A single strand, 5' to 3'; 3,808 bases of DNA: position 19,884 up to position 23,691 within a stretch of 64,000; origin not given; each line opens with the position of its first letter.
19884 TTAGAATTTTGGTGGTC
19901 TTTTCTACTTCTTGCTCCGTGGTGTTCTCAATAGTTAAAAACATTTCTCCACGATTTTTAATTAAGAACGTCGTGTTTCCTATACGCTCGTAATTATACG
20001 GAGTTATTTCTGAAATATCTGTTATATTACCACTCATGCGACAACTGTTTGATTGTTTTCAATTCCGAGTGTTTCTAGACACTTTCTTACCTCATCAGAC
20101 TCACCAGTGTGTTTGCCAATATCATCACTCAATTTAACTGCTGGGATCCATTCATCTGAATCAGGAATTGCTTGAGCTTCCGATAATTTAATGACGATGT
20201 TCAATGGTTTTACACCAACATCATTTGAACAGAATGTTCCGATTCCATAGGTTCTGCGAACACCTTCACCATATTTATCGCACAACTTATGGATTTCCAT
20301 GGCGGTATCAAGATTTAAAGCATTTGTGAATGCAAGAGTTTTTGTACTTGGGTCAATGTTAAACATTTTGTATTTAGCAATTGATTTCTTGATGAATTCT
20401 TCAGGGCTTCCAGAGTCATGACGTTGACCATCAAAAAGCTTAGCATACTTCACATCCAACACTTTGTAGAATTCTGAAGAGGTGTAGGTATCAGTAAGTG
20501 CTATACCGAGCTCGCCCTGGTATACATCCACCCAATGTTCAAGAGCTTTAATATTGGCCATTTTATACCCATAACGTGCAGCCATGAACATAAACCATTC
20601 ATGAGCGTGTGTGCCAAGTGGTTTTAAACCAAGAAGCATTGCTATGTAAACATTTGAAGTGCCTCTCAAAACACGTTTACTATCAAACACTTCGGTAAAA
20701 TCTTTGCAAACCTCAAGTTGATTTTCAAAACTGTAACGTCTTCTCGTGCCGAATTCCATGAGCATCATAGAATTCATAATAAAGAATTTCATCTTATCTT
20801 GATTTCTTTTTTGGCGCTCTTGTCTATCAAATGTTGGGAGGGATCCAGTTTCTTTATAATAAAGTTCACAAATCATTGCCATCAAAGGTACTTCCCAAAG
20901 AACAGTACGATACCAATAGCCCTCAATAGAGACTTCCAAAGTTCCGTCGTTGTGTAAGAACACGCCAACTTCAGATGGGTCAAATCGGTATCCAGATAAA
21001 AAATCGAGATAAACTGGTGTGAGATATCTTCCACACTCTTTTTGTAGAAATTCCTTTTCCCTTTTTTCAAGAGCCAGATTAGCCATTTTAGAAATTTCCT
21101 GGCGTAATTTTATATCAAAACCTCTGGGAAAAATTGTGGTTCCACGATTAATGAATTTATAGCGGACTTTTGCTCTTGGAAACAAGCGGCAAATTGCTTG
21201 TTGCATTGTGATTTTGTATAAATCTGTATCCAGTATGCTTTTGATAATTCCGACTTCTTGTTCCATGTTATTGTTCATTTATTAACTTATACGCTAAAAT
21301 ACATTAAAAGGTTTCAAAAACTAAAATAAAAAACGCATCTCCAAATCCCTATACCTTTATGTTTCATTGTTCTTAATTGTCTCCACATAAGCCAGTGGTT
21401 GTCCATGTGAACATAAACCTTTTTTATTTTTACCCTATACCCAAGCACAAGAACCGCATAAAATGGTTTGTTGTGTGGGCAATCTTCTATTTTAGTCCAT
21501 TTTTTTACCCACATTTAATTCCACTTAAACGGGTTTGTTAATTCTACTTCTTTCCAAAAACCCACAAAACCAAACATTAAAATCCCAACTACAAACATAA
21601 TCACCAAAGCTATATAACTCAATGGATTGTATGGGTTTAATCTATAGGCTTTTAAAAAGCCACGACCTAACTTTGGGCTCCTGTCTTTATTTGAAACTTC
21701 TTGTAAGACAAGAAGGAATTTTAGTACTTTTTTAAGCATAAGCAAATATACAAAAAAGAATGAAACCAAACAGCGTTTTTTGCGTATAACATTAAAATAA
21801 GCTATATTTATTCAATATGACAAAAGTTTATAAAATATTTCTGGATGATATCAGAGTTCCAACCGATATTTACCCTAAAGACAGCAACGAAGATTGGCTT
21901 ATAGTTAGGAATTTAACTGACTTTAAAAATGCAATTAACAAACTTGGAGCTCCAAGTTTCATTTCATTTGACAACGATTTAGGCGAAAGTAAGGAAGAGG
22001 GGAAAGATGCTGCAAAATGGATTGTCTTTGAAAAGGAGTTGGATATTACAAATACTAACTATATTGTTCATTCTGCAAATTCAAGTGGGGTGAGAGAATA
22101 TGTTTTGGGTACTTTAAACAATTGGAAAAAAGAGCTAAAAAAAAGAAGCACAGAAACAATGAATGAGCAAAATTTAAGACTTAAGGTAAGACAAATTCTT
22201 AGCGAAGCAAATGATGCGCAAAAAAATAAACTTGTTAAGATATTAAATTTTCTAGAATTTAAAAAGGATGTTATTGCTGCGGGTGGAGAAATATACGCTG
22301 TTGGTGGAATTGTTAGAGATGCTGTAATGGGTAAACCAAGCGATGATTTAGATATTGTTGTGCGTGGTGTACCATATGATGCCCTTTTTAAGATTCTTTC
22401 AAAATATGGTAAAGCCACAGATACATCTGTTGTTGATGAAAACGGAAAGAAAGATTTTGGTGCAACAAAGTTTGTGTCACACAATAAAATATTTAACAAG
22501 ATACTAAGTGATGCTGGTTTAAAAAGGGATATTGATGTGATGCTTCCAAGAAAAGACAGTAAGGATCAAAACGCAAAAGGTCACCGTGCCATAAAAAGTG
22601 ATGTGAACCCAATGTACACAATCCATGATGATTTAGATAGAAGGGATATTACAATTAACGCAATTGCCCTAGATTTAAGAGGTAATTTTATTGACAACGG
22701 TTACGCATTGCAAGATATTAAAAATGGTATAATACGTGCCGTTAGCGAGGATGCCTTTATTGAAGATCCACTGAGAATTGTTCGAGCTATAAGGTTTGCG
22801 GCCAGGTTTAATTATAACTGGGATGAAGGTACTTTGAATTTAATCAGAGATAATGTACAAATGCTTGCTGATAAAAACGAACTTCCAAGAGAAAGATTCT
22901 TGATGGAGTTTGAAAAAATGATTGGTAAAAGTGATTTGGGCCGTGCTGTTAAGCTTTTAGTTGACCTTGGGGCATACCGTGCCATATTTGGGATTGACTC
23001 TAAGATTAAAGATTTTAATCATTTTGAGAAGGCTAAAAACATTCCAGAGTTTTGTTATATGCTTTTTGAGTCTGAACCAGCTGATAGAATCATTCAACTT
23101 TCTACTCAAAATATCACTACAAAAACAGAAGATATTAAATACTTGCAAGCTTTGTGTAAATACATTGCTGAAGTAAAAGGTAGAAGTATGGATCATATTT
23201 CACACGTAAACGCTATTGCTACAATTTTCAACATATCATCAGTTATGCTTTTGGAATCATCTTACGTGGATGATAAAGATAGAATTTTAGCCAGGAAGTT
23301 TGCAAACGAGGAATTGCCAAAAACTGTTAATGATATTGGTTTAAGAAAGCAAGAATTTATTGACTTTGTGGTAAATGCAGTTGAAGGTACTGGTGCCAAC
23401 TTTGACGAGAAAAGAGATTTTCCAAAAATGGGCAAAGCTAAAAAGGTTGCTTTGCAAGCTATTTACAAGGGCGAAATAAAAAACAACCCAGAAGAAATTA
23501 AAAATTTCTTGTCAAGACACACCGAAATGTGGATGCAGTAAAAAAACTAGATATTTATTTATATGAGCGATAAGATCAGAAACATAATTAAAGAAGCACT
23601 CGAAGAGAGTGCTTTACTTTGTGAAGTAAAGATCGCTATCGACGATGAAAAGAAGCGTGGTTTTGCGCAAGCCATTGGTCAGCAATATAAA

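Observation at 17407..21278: Phage deamidated (Preiss-Handler-type) NAD+ rebuilding cluster: pncB-Nudix-nadD-nadE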

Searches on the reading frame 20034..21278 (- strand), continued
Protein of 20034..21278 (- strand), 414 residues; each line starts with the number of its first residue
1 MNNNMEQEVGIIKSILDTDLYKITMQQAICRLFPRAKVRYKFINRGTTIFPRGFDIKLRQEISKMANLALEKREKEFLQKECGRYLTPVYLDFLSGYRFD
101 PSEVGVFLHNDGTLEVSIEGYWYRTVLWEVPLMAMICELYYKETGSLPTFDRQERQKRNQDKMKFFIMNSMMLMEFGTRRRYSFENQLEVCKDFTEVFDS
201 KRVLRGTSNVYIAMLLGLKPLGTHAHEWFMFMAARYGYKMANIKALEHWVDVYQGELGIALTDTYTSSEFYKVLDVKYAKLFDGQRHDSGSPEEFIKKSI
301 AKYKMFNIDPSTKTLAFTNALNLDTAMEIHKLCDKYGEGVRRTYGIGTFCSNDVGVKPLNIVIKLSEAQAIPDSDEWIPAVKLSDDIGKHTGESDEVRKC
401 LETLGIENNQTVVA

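Call 56: search_solved_structures(query=window:20034-21278:-, max_evalue=0.00001, show_alignments=1)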
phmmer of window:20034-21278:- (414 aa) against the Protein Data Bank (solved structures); distinct sequences matched with E-value up to 0.00001: 6.
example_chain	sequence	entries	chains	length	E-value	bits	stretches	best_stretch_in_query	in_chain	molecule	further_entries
2im5_A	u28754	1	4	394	5.7e-102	344.8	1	9-407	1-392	Nicotinate phosphoribosyltransferase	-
1yir_A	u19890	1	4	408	4.2e-64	220.1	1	11-372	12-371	Nicotinate phosphoribosyltransferase 2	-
3os4_A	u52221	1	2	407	1.2e-62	215.4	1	10-389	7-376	Nicotinate phosphoribosyltransferase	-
1vlp_A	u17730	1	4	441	1.9e-56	194.9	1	10-406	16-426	nicotinate phosphoribosyltransferase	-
4hl7_A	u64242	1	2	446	1e-54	189.3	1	11-372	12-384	Nicotinate phosphoribosyltransferase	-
1ybe_A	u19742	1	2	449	7.1e-43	150.2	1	10-409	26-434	Nicotinate phosphoribosyltransferase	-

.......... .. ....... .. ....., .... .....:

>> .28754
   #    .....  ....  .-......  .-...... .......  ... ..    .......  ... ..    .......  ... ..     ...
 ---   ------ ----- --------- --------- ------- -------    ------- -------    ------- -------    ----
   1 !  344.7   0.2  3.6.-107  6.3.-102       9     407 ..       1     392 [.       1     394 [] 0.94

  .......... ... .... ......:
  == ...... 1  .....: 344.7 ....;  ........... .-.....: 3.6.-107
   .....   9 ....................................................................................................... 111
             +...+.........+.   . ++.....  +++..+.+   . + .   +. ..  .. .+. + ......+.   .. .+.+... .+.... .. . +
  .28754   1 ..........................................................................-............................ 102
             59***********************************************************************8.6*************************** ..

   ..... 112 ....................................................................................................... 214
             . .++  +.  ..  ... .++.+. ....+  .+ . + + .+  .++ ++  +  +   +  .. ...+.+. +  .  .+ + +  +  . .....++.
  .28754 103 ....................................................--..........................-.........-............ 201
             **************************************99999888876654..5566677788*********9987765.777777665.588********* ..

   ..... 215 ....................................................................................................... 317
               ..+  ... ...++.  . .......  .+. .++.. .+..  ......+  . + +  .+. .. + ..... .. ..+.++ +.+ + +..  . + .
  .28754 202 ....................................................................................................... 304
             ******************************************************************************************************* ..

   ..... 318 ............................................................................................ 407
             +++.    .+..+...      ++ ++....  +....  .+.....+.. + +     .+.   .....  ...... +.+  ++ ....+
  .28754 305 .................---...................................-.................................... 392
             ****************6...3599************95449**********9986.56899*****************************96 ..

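Call 73: search_protein_families(library=ncbifam, proteins=[L008:11566-12213:+], max_evalue=0.00001)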
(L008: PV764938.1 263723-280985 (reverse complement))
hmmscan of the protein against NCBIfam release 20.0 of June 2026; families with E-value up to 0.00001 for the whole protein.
L008:11566-12213:+ (215 aa): 1 family
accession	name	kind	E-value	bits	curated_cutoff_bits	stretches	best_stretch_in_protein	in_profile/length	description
NF008623.0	PRK11609.1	equivalog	2.9e-08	33.7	174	1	19-194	3-181/213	bifunctional nicotinamidase/pyrazinamidase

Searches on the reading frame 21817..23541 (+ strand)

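Call 9: search_protein_families(library=phrogs, proteins=[window:21817-23541:+], max_evalue=0.001)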
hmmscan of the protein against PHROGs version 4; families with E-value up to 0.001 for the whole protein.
window:21817-23541:+ (574 aa): 4 families
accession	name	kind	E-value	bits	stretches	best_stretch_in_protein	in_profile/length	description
phrog_2244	-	DNA, RNA and nucleotide metabolism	9.8e-46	158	1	157-510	3-311/392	tRNA nucleotidyltransferase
phrog_24229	-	DNA, RNA and nucleotide metabolism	2.4e-23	83.9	1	158-381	5-216/245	tRNA nucleotidyltransferase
phrog_1479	-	unknown function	4.1e-21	76.5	1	2-106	3-106/124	-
phrog_1614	-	DNA, RNA and nucleotide metabolism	7.3e-06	26.8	1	143-191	17-72/268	nucleotidyltransferase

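Call 76: search_protein_families(library=pfam, proteins=[window:21817-23541:+], max_evalue=0.01)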
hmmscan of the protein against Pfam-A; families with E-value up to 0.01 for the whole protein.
window:21817-23541:+ (574 aa): 3 families
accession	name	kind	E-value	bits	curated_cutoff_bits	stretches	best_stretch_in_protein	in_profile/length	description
PF20274.4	cREC_REC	-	6.8e-17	62.4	27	1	5-93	1-80/88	Cyclic-phosphate processing Receiver domain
PF01743.26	PolyA_pol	-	2.4e-14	54.2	23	1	159-307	1-126/126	Poly A polymerase head domain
PF12627.12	PolyA_pol_RNAbd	-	0.00016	21.8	22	1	336-391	5-57/64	Probable RNA and SrmB- binding site of polymerase A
